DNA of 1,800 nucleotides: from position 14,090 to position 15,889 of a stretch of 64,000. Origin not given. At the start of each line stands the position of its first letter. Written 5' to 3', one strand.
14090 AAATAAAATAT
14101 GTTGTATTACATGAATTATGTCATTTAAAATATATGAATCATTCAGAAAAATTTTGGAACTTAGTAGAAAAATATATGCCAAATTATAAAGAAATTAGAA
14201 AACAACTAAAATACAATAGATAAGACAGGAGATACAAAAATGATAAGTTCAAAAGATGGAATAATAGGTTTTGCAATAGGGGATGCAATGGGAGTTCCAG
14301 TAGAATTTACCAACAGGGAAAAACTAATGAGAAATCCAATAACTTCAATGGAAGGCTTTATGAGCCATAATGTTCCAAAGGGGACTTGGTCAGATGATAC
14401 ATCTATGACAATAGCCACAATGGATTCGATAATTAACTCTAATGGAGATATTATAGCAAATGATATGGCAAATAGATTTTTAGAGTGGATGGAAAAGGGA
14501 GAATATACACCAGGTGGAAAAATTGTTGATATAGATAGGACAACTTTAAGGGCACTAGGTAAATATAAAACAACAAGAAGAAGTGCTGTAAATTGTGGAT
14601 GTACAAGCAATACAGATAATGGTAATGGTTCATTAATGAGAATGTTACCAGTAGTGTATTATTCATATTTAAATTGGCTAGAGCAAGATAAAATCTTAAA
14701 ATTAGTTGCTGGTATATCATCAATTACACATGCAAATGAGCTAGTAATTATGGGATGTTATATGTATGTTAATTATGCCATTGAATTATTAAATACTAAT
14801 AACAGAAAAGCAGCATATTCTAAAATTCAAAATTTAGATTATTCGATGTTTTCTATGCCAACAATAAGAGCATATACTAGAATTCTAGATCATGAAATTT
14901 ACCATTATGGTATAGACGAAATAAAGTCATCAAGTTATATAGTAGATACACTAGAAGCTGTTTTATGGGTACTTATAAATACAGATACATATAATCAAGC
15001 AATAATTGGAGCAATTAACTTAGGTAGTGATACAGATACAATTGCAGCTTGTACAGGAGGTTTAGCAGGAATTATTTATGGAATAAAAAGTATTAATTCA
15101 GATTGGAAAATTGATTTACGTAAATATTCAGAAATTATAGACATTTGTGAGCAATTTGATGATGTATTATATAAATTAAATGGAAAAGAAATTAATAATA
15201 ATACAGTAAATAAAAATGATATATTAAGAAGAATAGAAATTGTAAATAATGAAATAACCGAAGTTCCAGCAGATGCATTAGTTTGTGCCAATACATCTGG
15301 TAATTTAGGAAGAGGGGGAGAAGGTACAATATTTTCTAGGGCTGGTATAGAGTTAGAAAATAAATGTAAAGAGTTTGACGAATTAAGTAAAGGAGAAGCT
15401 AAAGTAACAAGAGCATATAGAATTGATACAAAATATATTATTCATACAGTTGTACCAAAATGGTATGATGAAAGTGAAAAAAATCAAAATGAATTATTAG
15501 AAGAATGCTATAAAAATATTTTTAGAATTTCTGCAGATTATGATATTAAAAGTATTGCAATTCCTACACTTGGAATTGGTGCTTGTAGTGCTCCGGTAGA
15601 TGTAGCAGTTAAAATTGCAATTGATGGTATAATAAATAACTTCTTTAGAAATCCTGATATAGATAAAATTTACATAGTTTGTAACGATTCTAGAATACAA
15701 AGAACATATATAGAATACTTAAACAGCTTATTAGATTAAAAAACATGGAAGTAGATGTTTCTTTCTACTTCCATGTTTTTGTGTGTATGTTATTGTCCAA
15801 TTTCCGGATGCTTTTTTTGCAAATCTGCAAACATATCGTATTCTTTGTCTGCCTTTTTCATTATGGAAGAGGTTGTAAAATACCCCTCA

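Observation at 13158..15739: Three-gene operon: Mn-phosphodiesterase, WLM/YgjP-like zinc hydrolase and ARH::macro fusion, a possible ADP-ribosylation reversal toolkit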

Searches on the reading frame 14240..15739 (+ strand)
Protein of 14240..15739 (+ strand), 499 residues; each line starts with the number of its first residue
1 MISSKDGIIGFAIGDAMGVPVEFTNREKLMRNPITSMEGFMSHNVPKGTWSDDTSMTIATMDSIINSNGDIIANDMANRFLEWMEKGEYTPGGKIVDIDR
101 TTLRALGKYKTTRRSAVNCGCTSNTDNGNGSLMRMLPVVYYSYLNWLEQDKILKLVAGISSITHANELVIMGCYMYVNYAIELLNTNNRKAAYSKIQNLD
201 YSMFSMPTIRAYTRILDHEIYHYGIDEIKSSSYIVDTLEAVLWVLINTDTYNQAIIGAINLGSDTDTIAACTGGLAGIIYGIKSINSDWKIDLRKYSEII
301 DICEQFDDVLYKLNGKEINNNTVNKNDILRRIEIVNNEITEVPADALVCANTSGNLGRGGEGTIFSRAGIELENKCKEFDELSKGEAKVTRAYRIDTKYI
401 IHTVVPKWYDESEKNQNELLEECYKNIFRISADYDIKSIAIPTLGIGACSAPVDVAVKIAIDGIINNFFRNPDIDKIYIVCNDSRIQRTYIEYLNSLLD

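Call 3: search_protein_families(library=pfam, proteins=[window:14240-15739:+], max_evalue=0.01)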
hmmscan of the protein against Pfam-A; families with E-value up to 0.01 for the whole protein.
window:14240-15739:+ (499 aa): 2 families
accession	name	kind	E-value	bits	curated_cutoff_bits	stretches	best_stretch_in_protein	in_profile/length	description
PF03747.19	ADP_ribosyl_GH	-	8e-64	216.5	26.2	1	7-286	2-285/287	ADP-ribosylglycohydrolase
PF01661.27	Macro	-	7.3e-25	87.6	22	1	350-460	4-118/118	Macro domain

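Call 4: search_protein_families(library=ncbifam, proteins=[window:14240-15739:+], max_evalue=0.01)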
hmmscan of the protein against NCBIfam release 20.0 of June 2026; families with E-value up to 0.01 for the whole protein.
window:14240-15739:+ (499 aa): 13 families
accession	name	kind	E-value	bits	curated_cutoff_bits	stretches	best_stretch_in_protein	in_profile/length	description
NF041672.1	ADPriboarghdlase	equivalog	9.4e-48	162.8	490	1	5-306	71-355/361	ADP-ribosylarginine hydrolase Tri1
TIGR02662.1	dinitro_DRAG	equivalog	1.4e-33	116.4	337.05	1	8-299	9-275/287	ADP-ribosyl-[dinitrogen reductase] hydrolase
NF001664.0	PRK00431.1-6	equivalog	4.8e-32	110.7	200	1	331-495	3-170/173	O-acetyl-ADP-ribose deacetylase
NF001663.0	PRK00431.1-4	equivalog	1.1e-27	97.1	285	1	327-496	4-177/180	ADP-ribose-binding protein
NF001660.0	PRK00431.1-1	equivalog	2.8e-24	85.6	271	1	330-494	3-171/177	O-acetyl-ADP-ribose deacetylase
NF003163.0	PRK04143.1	equivalog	2e-20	73.3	272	1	328-482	81-246/265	protein-ADP-ribose hydrolase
NF001661.0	PRK00431.1-2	equivalog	9.3e-20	71.3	291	1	331-466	2-143/179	O-acetyl-ADP-ribose deacetylase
NF001667.0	PRK00431.2-3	equivalog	4.7e-15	55.7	252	1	332-494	10-173/182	ADP-ribose-binding protein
NF009880.0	PRK13341.1-1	equivalog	4.6e-14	51.7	891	1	328-485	425-588/599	AAA family ATPase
NF001666.0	PRK00431.2-2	equivalog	1.4e-12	47.8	246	1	332-488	3-156/164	ADP-ribose-binding protein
NF001665.0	PRK00431.2-1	equivalog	8.3e-12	45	315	1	325-482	3-158/177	ADP-ribose-binding protein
NF001668.0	PRK00431.2-4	equivalog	4.6e-09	35.9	278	1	331-483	50-201/220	ADP-ribose-binding protein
NF001662.0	PRK00431.1-3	equivalog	9.3e-09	35.4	215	1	379-485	63-172/185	[protein ADP-ribosylglutamate] hydrolase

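Call 8: find_homologous_proteins(query=window:14240-15739:+, max_evalue=1e-10)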
Query window:14240-15739:+ (499 aa): 4250 proteins with E <= 1e-10 among 8000 candidates; the best 120 are listed.
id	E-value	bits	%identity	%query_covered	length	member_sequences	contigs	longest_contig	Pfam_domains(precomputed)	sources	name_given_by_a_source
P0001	0.0e+0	1111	98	100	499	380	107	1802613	PF03747.20,PF01661.28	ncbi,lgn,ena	-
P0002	1.3e-296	1002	86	100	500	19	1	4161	PF03747.20,PF01661.28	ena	-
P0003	1.4e-293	992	87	99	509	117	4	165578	PF03747.20,PF01661.28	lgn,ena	-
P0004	4.1e-290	980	85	100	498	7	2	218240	PF03747.20,PF01661.28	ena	-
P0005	3.3e-288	974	84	100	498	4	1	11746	PF03747.20,PF01661.28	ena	-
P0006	2.7e-265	899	78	100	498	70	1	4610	PF03747.20,PF01661.28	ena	-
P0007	7.9e-236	801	83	86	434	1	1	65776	PF03747.20,PF01661.28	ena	-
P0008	8.1e-215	732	99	66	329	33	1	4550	PF03747.20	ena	-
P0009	6.9e-173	594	94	56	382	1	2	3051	PF03747.20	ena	-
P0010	3.2e-157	542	84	58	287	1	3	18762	PF03747.20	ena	-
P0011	2.3e-155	536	100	48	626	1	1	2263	PF03747.20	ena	-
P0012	9.2e-155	534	50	99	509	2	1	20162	PF03747.20,PF01661.28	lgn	-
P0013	3.5e-154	532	49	99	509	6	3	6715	PF03747.20,PF01661.28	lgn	-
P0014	9.9e-154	531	49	99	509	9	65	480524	PF03747.20,PF01661.28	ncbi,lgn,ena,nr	ncbi:MAG: ADP-ribosylglycohydrolase family protein [Clostridia bacterium]|nr:ADP-ribosylglycohydrola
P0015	2.3e-153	529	49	99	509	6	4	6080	PF03747.20,PF01661.28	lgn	-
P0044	1.9e-130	454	43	99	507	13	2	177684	PF03747.20,PF01661.28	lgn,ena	-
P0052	5.8e-120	419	40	99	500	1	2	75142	PF03747.20,PF01661.28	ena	-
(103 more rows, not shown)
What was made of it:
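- About 50 of the top 120 homologs are fusions (call 8).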

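Call 9: find_related_loci(query=window:14240-15739:+, collection=genome_contigs, flank=6000)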
Query window:14240-15739:+ (499 aa) in genome_contigs; peptide patterns used: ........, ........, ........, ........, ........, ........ (x = any residue, [..] = any of these).
37 stretches matched a pattern; 18 encode a relative of the query (tblastn E <= 1e-3); 16 distinct loci.
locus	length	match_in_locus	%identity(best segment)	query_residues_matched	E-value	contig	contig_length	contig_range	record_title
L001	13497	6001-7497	98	1-499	0e+0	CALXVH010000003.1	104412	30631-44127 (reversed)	MAG: uncultured Clostridia bacterium isolate BRZ_CR__bin60 genome assembly, contig: BRZ_CR__NODE_247_length_104412_cov_6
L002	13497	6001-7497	98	1-499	0e+0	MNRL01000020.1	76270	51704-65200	MAG: Clostridium sp. CAG:354_28_25 Ley3_66761_scaffold_411, whole genome shotgun sequence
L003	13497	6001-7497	96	1-499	0e+0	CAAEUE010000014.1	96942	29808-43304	MAG TPA_asm: Clostridia bacterium, isolate HGM13682, WGS project CAAEUE010000000 data, contig: ERS608572_5_k95_118046, w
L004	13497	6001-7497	95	1-499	0e+0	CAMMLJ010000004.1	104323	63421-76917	MAG: uncultured Clostridium sp. isolate ERR7167062_bin.47_MetaWRAP_v1.1_MAG genome assembly, contig: NODE_93_length_1043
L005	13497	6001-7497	93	1-499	0e+0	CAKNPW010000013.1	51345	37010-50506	MAG TPA_asm: uncultured Clostridium sp. isolate ERR3414582_bin.23_metaWRAP_v1.1_MAG genome assembly, contig: NODE_1140_l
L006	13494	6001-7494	90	1-499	0e+0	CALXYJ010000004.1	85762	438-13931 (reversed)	MAG: uncultured Clostridia bacterium isolate BRZ_IC__bin128 genome assembly, contig: BRZ_IC__NODE_574_length_85762_cov_1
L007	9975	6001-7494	89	1-498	0e+0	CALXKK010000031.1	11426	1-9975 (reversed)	MAG: uncultured Clostridia bacterium isolate BRZ_NT__bin20 genome assembly, contig: BRZ_NT__NODE_6910_length_11426_cov_1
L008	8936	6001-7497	87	1-499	0e+0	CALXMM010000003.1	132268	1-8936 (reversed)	MAG: uncultured Clostridia bacterium isolate BRZ_HS__bin74 genome assembly, contig: BRZ_HS__NODE_167_length_132268_cov_4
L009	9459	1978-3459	87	1-494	0e+0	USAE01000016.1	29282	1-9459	uncultured Clostridium sp. isolate UMGS1531 genome assembly, contig: NODE_607_length_29282_cov_13.078386, whole genome s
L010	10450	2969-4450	87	1-494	0e+0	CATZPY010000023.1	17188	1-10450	MAG TPA_asm: uncultured Clostridium sp. isolate ERR9762703_bin.46_MetaWRAP_v1.3_MAG genome assembly, contig: ERZ18534035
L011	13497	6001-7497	99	1-499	0e+0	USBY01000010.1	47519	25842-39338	uncultured Clostridium sp. isolate UMGS1570 genome assembly, contig: NODE_44_length_47519_cov_6.27975, whole genome shot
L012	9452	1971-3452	87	1-494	0e+0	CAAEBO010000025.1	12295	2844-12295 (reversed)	MAG TPA_asm: Clostridia bacterium, isolate HGM13681, WGS project CAAEBO010000000 data, contig: ERS396438_69_k85_14510, w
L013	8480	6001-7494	78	1-499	0e+0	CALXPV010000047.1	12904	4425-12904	MAG: uncultured Clostridia bacterium isolate BRZ_PA__bin34 genome assembly, contig: BRZ_PA__NODE_7432_length_12904_cov_1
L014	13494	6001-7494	77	1-499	0e+0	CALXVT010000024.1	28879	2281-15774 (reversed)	MAG: uncultured Clostridia bacterium isolate BRZ_HE__bin18 genome assembly, contig: BRZ_HE__NODE_1163_length_28879_cov_8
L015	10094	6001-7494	77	1-499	0e+0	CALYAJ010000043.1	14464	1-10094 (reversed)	MAG: uncultured Clostridia bacterium isolate BRZ_V__bin74 genome assembly, contig: BRZ_V__NODE_4957_length_14464_cov_9.8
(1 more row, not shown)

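Call 11: find_encoding_contigs(protein=P0014, flank=6000, max_places=4)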
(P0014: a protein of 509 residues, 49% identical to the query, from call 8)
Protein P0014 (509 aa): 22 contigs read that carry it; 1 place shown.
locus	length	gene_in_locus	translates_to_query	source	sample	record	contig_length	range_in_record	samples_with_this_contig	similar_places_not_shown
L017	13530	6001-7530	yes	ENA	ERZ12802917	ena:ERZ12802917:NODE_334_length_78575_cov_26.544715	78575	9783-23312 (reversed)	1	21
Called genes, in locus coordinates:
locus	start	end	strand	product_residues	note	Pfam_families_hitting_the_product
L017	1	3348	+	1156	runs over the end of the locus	PF20693:YobI-ATPase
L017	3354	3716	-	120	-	PF08769:Spo0A_C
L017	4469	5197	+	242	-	PF01381:HTH_3, PF13560:HTH_31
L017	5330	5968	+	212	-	-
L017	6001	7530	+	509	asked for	PF03747:ADP_ribosyl_GH, PF01661:Macro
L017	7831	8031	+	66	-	-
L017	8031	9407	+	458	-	PF04002:RadC (faint), PF12957:DUF3846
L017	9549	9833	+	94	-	-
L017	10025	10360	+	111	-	PF12959:DUF3848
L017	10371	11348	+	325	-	PF01076:Mob_Pre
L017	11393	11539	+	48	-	-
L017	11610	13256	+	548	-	PF00239:Resolvase, PF07508:Recombinase, PF13408:Zn_ribbon_recom (weak)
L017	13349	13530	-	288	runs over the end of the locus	PF01471:PG_binding_1, PF23457:LysM2_NFP (weak), PF01476:LysM, PF00246:Peptidase_M14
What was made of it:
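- A relative sits on a mobilisable element, which does not fit simple housekeeping (call 11). The fusion family is mobile in at least one relative (call 11).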

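Call 12: find_encoding_contigs(protein=P0044, flank=6000, max_places=3)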
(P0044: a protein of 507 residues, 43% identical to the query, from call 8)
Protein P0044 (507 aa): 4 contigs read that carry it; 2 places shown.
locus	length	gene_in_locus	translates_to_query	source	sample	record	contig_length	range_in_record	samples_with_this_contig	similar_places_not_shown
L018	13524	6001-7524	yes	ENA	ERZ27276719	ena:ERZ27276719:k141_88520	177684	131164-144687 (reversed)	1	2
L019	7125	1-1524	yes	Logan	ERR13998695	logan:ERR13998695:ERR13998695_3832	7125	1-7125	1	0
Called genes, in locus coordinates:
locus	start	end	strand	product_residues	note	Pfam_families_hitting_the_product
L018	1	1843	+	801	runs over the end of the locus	PF20437:LonC_helical, PF13654:AAA_32, PF20436:LonB_AAA-LID, PF05362:Lon_C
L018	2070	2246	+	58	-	-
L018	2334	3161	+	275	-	PF13292:DXP_synthase_N, PF00456:Transketolase_N, PF00676:E1_dh, PF02775:TPP_enzyme_C (weak)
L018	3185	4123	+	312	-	PF02779:Transket_pyr, PF02780:Transketolase_C, PF22613:Transketolase_C_1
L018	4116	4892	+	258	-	PF01966:HD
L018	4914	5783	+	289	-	PF00515:TPR_1 (faint), PF07719:TPR_2 (faint), PF13181:TPR_8 (faint)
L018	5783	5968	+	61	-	-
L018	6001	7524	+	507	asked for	PF03747:ADP_ribosyl_GH, PF01661:Macro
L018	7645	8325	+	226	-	PF02463:SMC_N (faint), PF00005:ABC_tran, PF13304:AAA_21 (faint)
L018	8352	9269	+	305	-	PF18075:FtsX_ECD, PF02687:FtsX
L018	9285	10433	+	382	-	PF00038:Filament (weak), PF24568:CC_PcsB, PF01551:Peptidase_M23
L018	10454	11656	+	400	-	PF24568:CC_PcsB, PF01551:Peptidase_M23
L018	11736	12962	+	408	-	PF00595:PDZ, PF13180:PDZ_2, PF17820:PDZ_6, PF03572:Peptidase_S41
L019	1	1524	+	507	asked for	PF03747:ADP_ribosyl_GH, PF01661:Macro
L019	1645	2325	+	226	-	PF02463:SMC_N (faint), PF00005:ABC_tran, PF13304:AAA_21 (faint)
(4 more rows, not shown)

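Call 13: find_encoding_contigs(protein=P0052, flank=6000, max_places=3)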
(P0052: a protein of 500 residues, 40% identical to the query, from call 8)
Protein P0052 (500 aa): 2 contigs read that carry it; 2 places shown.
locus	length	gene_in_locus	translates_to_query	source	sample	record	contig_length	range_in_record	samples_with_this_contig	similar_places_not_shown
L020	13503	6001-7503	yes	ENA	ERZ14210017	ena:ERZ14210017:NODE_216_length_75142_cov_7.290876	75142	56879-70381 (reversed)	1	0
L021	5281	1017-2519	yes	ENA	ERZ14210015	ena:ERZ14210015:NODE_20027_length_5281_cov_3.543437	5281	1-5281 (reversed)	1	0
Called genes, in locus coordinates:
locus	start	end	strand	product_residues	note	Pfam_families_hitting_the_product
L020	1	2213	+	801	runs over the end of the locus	PF20437:LonC_helical, PF13654:AAA_32, PF20436:LonB_AAA-LID, PF05362:Lon_C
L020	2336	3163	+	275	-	PF13292:DXP_synthase_N, PF00456:Transketolase_N, PF00676:E1_dh, PF02775:TPP_enzyme_C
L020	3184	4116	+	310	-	PF02779:Transket_pyr, PF02780:Transketolase_C, PF22613:Transketolase_C_1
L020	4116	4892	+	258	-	PF01966:HD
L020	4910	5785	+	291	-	PF13181:TPR_8 (faint), PF07719:TPR_2 (faint)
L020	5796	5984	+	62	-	-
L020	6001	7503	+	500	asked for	PF03747:ADP_ribosyl_GH, PF01661:Macro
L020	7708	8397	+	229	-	PF00005:ABC_tran, PF02463:SMC_N (faint), PF13304:AAA_21 (faint)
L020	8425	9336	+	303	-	PF18075:FtsX_ECD, PF02687:FtsX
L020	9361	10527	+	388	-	PF00038:Filament (faint), PF24568:CC_PcsB, PF01551:Peptidase_M23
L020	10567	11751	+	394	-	PF24568:CC_PcsB, PF01551:Peptidase_M23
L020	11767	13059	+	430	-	PF13180:PDZ_2, PF17820:PDZ_6, PF03572:Peptidase_S41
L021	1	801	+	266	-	?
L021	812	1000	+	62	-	-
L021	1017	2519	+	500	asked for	PF03747:ADP_ribosyl_GH, PF01661:Macro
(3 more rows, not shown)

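Call 16: find_related_loci(query=A1, collection=metagenome_contigs, flank=5000)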
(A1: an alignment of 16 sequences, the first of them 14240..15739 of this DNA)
Query A1 (499 aa) in metagenome_contigs; peptide patterns used: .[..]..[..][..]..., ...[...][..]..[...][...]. (x = any residue, [..] = any of these).
327 stretches matched a pattern; 185 encode a relative of the query (tblastn E <= 1e-3); the best 80 are kept; 80 distinct loci.
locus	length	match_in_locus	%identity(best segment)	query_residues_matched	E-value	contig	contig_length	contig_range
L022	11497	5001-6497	100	1-499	0e+0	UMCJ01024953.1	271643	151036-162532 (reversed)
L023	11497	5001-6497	99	1-499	0e+0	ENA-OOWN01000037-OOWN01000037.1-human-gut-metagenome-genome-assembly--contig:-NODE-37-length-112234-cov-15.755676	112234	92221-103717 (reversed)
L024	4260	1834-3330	99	1-499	0e+0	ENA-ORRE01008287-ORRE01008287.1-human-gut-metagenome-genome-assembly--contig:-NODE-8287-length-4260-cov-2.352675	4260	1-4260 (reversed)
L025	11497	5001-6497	99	1-499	0e+0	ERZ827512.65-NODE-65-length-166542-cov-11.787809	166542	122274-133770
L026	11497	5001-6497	98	1-499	0e+0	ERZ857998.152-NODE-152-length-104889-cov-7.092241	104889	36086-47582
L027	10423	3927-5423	98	1-499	0e+0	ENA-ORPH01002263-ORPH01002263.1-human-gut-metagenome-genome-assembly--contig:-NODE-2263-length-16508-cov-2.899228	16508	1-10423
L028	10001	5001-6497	98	1-499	0e+0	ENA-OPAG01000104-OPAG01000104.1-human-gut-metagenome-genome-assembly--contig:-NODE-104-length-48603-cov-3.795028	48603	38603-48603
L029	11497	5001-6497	98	1-499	0e+0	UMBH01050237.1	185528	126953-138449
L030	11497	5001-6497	98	1-499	0e+0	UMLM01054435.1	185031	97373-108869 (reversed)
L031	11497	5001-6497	98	1-499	0e+0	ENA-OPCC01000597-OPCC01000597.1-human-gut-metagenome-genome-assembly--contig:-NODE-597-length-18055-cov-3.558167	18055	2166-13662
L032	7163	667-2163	98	1-499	0e+0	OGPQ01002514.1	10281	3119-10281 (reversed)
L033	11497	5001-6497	98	1-499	0e+0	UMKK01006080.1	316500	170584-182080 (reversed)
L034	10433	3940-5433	98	1-499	0e+0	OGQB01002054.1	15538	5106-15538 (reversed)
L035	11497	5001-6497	97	1-499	0e+0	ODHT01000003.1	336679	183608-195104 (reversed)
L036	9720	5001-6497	96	1-499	0e+0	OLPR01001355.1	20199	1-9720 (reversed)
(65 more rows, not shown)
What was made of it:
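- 14240..15739 (+): ARH::macro fusion gene, 499 aa. The family recurs at 40-52% identity in many gut Firmicutes (calls 8, 16).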

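Call 21: search_solved_structures(query=window:14240-15739:+, max_evalue=0.00001, show_alignments=0)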
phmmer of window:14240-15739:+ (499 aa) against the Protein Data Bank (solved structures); distinct sequences matched with E-value up to 0.00001: 67 (the best 60 are shown).
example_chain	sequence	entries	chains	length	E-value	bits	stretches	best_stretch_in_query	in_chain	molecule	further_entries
8za7_A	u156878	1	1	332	8e-69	235.8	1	8-308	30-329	Lmo0067 protein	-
6dre_A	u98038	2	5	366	3.2e-35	124.9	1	4-306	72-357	ADP-ribosyl-(Dinitrogen reductase) hydrolase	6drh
2cwc_A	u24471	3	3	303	9.7e-22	80.5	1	8-293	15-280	ADP-ribosylglycohydrolase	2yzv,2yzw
2woc_A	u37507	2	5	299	9.5e-21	77.2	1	8-299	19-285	ADP-RIBOSYL-[DINITROGEN REDUCTASE] GLYCOHYDROLASE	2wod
1t5j_A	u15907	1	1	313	2.8e-20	75.7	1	7-306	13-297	Hypothetical protein MJ1187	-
2woe_A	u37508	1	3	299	4e-20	75.2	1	8-299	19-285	ADP-RIBOSYL-[DINITROGEN REDUCTASE] GLYCOHYDROLASE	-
2x47_A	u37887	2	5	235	2.3e-19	72.6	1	328-477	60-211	MACRO DOMAIN-CONTAINING PROTEIN 1 | ADP-ribose glycohydrolase MACROD1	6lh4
3vfq_A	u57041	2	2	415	8.9e-18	67.4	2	363-466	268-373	Poly [ADP-ribose] polymerase 14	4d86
5l9k_A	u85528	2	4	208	9.6e-18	67.3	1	330-498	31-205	MACROD-TYPE MACRODOMAIN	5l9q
5lbp_A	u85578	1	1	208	1.1e-17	67.1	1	330-498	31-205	MacroD-type macrodomain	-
5fud_A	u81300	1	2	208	1.1e-17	67.1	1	330-498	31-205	O-ACETYL-ADP-RIBOSE DEACETYLASE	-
5lcc_A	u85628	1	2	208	1.8e-17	66.4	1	330-498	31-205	MACROD-TYPE MACRODOMAIN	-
5lau_A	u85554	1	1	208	4.5e-17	65.1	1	330-498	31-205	MacroD-type macrodomain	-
5cms_R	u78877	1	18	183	4.8e-17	65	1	329-491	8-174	O-acetyl-ADP-ribose deacetylase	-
5cb3_A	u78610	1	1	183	9.1e-17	64.1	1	329-491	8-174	O-acetyl-ADP-ribose deacetylase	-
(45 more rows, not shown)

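Call 42: search_dna_similar(query=window:14240-15739:+, collection=plasmids, mode=protein, max_rows=15)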
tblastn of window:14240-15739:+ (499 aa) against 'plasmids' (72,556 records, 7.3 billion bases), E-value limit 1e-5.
Records with a match: 304; places in all: 326; records where one place covers at least 80% of the query: 0.
Best place of each record, by identity: <60% 304.
By first word of the organism name: Enterococcus 76; Acinetobacter 39; Streptomyces 30; Escherichia 11; Pantoea 9; Salmonella 6; Synechocystis 6; Vibrio 5; Lactiplantibacillus 5; Clostridium 4; and 80 more.
By predicted mobility (MOB-suite, as given by PLSDB): non-mobilizable 181; mobilizable 63; conjugative 60.
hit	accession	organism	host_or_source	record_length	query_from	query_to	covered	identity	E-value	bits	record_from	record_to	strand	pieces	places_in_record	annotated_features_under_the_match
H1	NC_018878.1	Bacillus thuringiensis Bt407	-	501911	7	312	61%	40.5%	2e-61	224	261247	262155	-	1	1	ADP-ribosylglycohydrolase family protein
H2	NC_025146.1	Clostridium botulinum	-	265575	7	312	61%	38.7%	6e-59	218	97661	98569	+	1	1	ADP-ribosylglycohydrolase family protein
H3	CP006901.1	Clostridium botulinum Prevot_594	Isolate microbial culture,ham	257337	7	312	61%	38.7%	3e-58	215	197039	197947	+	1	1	ADP-ribosylglycohydrolase family protein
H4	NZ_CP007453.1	Peptoclostridium acidaminophilum DSM 3953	black mud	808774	6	328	65%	36.3%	4e-58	215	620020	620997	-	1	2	ADP-ribosylglycohydrolase family protein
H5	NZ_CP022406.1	Clostridium sporogenes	-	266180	7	312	61%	38.1%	4e-58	215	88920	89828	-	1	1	ADP-ribosylglycohydrolase family protein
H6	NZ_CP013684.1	Clostridium botulinum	Microbial isolate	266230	7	312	61%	38.1%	4e-58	215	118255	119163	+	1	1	ADP-ribosylglycohydrolase family protein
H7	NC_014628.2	Paenibacillus polymyxa SC2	-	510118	7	306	60%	37.3%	7e-53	200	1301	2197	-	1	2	ADP-ribosylglycohydrolase family protein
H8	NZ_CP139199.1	Paenibacillus polymyxa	mixed culture,soil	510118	7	306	60%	37.3%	7e-53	200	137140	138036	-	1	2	ADP-ribosylglycohydrolase family protein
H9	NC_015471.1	Thermococcus barophilus MP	-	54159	5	301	60%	34.6%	1e-40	163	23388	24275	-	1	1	ADP-ribosylglycohydrolase family protein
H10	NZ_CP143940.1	Bifidobacterium longum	Homo sapiens,cell culture,human fecal ...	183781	5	294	58%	35.3%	2e-43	172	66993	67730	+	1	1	ADP-ribosylglycohydrolase family protein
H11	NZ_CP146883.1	Bifidobacterium longum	-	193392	5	294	58%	35.3%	8e-43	170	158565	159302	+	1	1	ADP-ribosylglycohydrolase family protein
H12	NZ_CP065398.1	Bifidobacterium longum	cell culture,feces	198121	5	294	58%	34.9%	2e-44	175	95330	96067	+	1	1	ADP-ribosylglycohydrolase family protein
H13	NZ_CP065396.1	Bifidobacterium longum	cell culture,feces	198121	5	294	58%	34.9%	2e-44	175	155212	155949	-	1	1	ADP-ribosylglycohydrolase family protein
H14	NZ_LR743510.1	Methylobacterium bullatum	-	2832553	4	306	61%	32.7%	6e-39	159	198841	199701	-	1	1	none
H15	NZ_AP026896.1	Aeromonas caviae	Microbe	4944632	3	309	62%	30.3%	2e-30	133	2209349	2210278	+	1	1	none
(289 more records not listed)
